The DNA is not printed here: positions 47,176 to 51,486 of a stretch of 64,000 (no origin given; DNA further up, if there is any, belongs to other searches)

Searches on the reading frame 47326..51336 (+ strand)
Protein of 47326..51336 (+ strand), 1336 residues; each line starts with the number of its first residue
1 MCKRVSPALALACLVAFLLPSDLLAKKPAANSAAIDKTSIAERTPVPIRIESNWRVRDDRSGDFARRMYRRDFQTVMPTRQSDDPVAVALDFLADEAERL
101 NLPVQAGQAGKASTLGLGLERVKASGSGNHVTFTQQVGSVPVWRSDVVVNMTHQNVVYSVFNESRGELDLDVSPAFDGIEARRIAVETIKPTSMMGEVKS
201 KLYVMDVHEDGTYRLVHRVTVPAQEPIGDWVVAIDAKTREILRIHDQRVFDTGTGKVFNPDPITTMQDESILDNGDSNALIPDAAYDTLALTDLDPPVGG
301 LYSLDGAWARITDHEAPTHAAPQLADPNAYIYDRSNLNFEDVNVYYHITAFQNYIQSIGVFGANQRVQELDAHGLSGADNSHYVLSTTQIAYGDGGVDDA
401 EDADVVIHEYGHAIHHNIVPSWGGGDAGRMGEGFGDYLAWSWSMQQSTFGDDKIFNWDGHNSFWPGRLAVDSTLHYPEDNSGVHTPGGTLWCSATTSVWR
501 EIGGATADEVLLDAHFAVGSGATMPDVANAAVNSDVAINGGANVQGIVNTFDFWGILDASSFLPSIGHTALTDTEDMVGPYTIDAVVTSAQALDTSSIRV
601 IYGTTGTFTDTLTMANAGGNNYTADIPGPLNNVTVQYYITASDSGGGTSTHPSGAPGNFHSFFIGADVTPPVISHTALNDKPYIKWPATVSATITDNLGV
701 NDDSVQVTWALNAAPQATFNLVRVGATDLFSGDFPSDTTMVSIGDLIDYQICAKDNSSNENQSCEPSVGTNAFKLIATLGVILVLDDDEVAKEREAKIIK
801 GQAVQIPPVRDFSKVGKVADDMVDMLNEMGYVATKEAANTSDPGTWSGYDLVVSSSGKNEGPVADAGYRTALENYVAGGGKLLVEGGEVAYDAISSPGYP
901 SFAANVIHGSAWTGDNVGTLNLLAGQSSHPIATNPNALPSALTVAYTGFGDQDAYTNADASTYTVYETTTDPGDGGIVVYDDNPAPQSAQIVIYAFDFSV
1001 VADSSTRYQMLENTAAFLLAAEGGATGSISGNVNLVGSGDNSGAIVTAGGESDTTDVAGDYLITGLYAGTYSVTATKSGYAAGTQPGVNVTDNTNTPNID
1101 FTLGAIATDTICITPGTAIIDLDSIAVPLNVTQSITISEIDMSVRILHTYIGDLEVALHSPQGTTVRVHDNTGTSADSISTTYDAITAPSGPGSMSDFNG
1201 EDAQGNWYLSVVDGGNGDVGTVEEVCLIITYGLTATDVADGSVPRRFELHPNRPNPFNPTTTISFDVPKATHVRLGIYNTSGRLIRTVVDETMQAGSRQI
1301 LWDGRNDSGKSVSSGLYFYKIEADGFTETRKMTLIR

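Call 10: search_protein_families(library=pfam, proteins=[window:47326-51336:+])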
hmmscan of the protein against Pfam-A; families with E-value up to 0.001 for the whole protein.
window:47326-51336:+ (1336 aa): 7 families
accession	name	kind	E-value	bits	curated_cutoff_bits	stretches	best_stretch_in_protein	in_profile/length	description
PF01483.27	P_proprotein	-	6.9e-15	55.4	21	1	1138-1225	2-82/86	Proprotein convertase P-domain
PF13860.13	FlgD_ig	-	1.5e-10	41.4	27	1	1262-1324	11-76/79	FlgD Ig-like domain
PF13620.12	CarboxypepD_reg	-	1.7e-08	35.1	32.3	1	1042-1103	15-81/82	Carboxypeptidase regulatory-like domain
PF18962.6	Por_Secre_tail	-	1.7e-05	25.5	27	1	1254-1332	3-73/75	Secretion system C-terminal sorting domain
PF07504.19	FTP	-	0.00012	22.3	21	1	128-163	14-50/51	Fungalysin/Thermolysin Propeptide Motif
PF02128.21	Peptidase_M36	-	0.00014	21.7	23.3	0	399-449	176-232/368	Fungalysin metallopeptidase (M36)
PF13585.12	CHU_C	-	0.00057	20.4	27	0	1261-1328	18-78/86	CHU_C Type IX secretion signal domain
